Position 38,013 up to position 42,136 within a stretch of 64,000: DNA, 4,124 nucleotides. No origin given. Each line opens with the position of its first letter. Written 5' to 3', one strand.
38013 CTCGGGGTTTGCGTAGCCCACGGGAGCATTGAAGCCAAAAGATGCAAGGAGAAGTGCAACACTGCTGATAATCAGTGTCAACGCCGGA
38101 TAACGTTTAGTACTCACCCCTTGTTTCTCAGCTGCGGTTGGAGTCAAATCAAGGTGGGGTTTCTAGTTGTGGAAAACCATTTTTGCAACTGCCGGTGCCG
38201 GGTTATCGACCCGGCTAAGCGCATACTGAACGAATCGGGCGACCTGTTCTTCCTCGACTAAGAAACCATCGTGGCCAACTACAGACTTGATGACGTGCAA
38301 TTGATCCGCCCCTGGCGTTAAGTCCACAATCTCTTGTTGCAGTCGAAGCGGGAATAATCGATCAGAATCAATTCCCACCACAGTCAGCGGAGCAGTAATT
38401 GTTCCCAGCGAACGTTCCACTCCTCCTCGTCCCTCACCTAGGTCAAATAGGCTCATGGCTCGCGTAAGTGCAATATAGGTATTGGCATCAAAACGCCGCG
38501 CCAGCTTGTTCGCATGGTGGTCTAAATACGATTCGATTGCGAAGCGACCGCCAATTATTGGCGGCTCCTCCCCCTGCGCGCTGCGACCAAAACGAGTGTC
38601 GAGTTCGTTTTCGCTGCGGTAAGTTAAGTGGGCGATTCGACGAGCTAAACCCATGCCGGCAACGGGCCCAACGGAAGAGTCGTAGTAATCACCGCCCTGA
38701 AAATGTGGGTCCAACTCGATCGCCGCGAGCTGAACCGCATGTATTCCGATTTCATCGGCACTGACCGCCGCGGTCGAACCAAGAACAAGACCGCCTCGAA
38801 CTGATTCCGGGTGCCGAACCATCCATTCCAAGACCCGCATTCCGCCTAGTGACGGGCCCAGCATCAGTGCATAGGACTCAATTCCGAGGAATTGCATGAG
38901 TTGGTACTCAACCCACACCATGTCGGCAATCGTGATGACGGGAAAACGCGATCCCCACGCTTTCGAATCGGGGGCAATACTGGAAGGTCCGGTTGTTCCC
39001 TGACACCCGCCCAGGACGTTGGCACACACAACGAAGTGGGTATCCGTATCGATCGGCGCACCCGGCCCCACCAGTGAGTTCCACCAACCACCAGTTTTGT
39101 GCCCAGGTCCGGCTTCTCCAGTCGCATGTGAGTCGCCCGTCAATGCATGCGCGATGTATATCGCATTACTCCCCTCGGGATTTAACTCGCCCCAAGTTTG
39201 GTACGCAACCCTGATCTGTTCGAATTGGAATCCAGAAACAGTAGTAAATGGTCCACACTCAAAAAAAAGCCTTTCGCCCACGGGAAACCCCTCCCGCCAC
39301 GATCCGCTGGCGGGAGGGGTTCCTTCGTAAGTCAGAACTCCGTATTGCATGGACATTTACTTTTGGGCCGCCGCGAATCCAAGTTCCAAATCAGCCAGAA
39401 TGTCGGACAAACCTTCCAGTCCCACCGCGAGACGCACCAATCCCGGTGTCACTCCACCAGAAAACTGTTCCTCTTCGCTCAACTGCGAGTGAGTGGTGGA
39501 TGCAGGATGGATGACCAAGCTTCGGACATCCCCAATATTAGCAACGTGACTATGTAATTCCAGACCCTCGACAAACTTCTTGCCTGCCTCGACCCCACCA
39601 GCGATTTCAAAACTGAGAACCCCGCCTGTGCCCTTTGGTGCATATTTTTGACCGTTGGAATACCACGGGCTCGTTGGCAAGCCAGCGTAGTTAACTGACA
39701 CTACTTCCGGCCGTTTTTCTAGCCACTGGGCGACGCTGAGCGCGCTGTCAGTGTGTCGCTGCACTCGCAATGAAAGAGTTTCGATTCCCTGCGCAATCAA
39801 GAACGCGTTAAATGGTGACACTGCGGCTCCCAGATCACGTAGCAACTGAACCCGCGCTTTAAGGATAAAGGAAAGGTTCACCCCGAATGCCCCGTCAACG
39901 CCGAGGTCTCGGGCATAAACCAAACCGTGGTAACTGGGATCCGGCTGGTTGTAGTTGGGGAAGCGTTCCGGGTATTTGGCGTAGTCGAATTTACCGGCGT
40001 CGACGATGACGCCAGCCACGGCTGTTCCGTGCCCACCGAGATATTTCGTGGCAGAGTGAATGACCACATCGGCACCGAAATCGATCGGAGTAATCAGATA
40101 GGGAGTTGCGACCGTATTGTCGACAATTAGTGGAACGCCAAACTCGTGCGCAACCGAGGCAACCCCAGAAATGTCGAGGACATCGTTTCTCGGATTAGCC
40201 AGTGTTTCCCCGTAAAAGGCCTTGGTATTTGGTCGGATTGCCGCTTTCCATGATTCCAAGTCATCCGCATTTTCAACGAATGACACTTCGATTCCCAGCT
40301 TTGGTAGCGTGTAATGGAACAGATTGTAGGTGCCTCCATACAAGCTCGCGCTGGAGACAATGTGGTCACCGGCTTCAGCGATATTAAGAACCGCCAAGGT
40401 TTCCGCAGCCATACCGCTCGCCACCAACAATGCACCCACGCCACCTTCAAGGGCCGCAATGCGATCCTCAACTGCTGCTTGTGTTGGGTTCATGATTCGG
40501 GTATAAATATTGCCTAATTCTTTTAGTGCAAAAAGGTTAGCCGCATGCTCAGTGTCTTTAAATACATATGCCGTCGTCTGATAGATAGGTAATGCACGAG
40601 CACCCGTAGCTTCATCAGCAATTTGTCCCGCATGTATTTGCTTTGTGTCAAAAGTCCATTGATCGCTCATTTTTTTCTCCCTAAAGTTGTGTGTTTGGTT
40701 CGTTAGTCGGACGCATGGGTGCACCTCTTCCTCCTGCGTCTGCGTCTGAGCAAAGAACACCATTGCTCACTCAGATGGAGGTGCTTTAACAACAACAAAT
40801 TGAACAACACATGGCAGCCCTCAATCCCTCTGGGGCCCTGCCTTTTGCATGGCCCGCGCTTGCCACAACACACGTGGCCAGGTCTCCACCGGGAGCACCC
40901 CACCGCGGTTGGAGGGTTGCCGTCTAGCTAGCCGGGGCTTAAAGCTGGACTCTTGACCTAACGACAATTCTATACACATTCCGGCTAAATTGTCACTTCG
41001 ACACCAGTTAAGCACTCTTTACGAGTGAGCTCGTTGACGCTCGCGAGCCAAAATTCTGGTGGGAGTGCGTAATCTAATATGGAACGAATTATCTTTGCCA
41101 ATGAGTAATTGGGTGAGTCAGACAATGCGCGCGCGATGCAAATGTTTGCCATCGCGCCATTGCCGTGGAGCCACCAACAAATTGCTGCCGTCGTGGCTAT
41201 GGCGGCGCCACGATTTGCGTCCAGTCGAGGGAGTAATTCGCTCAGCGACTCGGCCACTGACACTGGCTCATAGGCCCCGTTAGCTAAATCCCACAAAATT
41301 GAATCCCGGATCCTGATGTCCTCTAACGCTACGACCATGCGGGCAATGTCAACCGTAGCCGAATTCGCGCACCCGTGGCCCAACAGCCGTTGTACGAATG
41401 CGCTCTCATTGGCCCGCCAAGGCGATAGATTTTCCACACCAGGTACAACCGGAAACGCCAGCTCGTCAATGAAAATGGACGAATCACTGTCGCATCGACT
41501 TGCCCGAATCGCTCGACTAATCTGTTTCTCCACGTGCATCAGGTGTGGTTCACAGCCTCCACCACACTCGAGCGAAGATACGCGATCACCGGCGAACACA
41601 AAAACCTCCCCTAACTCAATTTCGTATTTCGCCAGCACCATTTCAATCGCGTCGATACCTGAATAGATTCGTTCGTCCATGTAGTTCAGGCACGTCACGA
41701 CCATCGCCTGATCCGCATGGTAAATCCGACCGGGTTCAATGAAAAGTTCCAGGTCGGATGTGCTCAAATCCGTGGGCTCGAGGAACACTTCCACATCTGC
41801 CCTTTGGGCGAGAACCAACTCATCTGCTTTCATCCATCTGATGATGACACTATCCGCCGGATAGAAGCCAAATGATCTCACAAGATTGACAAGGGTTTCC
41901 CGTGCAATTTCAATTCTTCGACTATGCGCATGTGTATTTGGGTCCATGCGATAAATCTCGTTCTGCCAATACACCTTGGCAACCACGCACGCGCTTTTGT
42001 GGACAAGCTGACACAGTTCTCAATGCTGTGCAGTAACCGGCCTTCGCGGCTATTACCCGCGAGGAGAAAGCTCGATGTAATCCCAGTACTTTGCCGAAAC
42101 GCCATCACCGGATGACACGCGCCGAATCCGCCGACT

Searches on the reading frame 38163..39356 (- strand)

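Call 35: search_protein_families(library=pfam, proteins=[window:38163-39356:-], max_evalue=0.00001)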
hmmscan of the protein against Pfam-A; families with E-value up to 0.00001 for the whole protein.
window:38163-39356:- (397 aa): 1 family
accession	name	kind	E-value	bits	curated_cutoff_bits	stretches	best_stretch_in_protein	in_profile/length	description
PF00561.26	Abhydrolase_1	-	5.5e-16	59.4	25.8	1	65-367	2-243/245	alpha/beta hydrolase fold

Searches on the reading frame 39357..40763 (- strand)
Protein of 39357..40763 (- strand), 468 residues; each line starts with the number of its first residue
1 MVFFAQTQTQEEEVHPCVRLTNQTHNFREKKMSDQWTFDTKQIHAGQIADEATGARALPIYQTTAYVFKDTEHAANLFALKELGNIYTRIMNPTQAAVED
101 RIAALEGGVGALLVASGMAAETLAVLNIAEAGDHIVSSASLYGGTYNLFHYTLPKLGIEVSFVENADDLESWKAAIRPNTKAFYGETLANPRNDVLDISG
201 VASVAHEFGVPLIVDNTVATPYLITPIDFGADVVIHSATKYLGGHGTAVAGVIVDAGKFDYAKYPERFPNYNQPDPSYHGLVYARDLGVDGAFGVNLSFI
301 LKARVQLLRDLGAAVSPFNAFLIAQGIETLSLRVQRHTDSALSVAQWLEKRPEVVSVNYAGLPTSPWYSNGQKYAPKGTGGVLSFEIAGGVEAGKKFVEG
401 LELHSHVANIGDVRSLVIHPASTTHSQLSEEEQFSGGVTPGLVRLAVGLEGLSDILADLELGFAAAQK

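Call 35: search_protein_families(library=pfam, proteins=[window:39357-40763:-], max_evalue=0.00001)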
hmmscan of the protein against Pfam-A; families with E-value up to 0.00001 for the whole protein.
window:39357-40763:- (468 aa): 1 family
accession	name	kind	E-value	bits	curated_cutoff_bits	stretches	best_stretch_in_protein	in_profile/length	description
PF01053.26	Cys_Met_Meta_PP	-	8.2e-132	439.8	27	1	39-463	1-380/381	Cys/Met metabolism PLP-dependent enzyme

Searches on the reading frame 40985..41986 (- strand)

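Call 35: search_protein_families(library=pfam, proteins=[window:40985-41986:-], max_evalue=0.00001)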
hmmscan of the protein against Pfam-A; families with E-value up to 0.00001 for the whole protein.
window:40985-41986:- (333 aa): 1 family
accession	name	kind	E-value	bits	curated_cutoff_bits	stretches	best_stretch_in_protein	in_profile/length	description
PF13830.11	DUF4192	-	6.5e-19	69.5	27.8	1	209-311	221-321/321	Domain of unknown function (DUF4192)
